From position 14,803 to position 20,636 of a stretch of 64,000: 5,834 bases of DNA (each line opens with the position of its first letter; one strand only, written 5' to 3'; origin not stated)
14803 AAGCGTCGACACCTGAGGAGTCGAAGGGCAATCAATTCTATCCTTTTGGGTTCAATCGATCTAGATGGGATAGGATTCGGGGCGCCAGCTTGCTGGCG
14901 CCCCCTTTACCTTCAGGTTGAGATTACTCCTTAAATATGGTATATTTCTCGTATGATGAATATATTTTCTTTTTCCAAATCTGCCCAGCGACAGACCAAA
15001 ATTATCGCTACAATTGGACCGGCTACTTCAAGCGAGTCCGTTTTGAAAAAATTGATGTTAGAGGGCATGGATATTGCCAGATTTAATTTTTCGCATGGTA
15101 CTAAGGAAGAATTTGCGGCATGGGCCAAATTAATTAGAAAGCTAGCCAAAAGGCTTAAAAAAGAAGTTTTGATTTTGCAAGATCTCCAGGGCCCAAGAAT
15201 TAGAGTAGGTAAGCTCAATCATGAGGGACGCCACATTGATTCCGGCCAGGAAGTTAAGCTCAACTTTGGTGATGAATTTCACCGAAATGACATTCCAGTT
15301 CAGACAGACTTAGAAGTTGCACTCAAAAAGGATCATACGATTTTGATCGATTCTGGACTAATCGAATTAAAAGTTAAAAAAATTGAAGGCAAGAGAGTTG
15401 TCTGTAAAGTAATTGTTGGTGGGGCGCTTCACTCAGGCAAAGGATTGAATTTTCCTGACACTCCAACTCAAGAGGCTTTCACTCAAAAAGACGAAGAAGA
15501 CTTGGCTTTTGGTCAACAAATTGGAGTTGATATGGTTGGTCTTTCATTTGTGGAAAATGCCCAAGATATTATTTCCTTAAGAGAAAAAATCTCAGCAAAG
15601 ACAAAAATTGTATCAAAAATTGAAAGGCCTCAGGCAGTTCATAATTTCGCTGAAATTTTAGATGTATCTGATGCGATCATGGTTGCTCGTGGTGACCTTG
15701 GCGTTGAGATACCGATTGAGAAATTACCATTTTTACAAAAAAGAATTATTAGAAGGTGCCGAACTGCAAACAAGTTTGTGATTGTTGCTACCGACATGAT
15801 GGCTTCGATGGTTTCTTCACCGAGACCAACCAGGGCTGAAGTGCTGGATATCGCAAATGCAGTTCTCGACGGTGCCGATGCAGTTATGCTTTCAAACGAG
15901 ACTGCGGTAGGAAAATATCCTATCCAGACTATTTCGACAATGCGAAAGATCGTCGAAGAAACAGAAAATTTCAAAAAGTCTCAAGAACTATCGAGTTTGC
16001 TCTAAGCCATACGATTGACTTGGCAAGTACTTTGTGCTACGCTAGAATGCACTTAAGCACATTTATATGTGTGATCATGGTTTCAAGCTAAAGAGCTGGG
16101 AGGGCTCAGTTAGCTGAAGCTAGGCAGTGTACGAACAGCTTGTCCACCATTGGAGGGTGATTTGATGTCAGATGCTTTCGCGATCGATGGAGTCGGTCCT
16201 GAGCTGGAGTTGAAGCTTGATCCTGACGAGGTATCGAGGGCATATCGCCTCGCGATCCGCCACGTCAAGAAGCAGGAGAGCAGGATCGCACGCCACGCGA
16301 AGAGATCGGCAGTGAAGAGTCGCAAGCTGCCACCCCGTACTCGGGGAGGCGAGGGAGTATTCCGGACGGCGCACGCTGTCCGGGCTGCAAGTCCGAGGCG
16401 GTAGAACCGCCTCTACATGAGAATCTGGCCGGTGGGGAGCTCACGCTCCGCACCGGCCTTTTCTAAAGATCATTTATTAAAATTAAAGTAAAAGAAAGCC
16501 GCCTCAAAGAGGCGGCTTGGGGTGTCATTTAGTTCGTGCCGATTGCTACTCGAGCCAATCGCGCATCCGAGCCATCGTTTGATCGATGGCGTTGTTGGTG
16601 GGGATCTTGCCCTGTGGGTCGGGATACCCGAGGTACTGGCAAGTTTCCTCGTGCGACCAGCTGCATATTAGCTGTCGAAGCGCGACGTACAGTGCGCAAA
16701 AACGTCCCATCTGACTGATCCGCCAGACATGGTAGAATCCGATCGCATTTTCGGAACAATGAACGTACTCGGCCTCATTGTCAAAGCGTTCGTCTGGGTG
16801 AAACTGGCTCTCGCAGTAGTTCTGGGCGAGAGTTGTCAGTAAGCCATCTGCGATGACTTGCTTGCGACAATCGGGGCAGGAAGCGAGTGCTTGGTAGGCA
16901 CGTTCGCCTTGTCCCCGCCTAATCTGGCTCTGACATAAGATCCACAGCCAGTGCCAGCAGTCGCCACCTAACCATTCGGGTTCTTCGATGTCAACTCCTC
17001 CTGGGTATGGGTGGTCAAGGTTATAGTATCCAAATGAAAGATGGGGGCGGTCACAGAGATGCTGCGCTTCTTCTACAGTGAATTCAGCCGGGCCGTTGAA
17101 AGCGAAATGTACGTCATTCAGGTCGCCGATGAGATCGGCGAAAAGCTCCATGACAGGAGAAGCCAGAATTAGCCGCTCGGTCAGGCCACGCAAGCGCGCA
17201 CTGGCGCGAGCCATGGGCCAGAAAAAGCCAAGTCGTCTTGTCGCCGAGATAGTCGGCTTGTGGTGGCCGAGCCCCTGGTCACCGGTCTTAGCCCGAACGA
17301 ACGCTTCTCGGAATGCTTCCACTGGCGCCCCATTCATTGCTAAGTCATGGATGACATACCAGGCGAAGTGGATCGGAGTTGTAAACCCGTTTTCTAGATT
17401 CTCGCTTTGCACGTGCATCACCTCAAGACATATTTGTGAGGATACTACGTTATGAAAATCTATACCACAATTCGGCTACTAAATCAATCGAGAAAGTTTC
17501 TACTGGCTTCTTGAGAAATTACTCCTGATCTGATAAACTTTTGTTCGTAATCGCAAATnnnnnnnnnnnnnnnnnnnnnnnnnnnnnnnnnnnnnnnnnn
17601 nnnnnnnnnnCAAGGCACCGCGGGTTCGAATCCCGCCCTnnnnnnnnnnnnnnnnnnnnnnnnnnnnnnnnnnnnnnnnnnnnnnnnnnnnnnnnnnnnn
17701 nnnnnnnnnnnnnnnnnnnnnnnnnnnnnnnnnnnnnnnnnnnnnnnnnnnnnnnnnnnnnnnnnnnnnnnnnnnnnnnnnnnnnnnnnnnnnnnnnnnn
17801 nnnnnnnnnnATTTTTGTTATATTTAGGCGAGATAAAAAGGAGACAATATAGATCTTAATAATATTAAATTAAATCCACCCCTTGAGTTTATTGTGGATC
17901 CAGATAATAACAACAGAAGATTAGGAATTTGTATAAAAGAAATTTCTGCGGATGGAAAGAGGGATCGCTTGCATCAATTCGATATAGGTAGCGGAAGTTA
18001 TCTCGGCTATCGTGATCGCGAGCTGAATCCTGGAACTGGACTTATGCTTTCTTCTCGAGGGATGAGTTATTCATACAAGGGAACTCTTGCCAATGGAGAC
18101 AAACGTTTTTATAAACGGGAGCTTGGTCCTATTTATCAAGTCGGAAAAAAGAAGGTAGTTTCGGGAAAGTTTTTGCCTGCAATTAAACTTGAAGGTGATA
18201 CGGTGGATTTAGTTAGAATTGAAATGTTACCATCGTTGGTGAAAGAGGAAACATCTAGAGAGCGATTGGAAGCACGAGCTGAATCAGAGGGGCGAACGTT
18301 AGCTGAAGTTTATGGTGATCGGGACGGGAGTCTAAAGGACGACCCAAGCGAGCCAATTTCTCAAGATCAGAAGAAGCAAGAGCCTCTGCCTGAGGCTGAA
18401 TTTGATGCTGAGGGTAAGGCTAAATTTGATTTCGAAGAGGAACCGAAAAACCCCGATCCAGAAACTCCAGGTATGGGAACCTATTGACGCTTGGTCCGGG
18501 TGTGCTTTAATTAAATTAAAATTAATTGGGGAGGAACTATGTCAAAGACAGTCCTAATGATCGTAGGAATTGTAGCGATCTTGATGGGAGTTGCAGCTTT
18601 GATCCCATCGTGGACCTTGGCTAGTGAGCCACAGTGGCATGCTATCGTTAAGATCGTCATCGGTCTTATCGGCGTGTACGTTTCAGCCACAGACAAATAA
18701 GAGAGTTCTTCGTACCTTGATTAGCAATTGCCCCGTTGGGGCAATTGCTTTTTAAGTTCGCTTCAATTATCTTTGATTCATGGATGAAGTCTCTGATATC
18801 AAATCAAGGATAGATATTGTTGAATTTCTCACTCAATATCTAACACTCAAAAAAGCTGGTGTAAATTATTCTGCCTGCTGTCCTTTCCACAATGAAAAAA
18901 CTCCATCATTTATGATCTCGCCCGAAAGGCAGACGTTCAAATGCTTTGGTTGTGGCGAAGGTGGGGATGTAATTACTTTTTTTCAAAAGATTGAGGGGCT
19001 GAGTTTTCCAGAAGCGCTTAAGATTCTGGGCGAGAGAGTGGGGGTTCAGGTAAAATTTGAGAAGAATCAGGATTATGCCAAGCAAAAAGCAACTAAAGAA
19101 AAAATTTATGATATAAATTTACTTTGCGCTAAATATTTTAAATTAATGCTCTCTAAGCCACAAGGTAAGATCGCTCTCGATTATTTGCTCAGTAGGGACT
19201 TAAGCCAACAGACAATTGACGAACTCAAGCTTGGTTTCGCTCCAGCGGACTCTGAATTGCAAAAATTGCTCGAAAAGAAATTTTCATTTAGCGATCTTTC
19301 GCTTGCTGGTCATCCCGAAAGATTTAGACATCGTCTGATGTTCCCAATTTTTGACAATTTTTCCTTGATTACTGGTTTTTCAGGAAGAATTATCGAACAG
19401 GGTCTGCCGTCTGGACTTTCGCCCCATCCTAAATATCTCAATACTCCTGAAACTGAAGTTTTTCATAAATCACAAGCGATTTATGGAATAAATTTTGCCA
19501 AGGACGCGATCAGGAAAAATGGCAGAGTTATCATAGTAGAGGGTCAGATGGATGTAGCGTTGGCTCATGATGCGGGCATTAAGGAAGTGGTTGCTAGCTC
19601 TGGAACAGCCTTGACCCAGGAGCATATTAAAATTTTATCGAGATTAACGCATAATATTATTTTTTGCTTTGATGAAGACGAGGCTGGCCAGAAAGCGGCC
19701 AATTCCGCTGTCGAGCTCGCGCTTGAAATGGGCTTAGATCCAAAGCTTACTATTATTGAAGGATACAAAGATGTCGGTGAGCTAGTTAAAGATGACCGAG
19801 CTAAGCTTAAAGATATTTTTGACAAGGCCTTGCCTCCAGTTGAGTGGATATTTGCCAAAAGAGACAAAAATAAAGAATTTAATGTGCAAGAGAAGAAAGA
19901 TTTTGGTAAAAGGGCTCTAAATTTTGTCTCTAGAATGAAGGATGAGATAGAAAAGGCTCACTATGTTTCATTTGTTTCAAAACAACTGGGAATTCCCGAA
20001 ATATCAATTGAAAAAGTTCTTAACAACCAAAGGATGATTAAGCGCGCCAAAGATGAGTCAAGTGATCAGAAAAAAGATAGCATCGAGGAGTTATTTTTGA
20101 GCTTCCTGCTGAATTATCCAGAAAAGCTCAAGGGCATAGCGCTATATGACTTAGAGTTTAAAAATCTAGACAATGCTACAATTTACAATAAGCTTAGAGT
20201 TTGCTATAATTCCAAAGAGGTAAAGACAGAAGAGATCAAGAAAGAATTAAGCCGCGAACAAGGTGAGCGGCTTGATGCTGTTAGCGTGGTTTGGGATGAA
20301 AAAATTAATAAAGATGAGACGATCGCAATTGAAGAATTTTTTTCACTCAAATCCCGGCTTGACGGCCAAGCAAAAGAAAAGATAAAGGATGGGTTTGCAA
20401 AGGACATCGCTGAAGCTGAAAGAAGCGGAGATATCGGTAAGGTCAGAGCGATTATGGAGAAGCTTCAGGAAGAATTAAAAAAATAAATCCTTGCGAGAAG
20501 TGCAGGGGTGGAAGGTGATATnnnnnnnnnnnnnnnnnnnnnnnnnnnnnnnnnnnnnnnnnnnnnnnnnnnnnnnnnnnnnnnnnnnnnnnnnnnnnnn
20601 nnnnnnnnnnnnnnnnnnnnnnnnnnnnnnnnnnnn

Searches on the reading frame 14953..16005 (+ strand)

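Call 50: search_protein_families(library=pfam, proteins=[window:14953-16005:+])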
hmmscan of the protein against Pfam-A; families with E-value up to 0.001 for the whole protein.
window:14953-16005:+ (350 aa): 1 family
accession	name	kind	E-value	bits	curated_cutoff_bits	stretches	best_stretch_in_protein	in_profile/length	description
PF00224.27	PK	-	7.2e-101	338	30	1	13-327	2-328/328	Pyruvate kinase, barrel domain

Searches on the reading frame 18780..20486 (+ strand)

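Call 11: search_protein_families(library=pfam, proteins=[window:18780-20486:+])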
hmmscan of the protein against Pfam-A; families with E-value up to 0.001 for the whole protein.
window:18780-20486:+ (568 aa): 6 families
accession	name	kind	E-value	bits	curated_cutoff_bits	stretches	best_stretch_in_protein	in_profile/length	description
PF01807.25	Zn_ribbon_DnaG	-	2.6e-35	120.6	24.9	1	3-95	5-97/98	CHC2 zinc finger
PF08275.17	DNAG_N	-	2.7e-25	89.3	26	1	119-240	1-127/128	DNA primase catalytic core, N-terminal domain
PF13155.12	Toprim_2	-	1.1e-19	71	22.1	1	251-335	1-87/88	Toprim-like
PF13662.12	Toprim_4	-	6.6e-18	65.2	25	1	249-320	2-80/85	Toprim domain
PF01751.28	Toprim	-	2.8e-14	53.5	23.1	1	250-315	2-81/96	Toprim domain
PF10410.14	DnaB_bind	-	5.4e-05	23.8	20.6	1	369-407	17-55/56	DnaB-helicase binding domain of primase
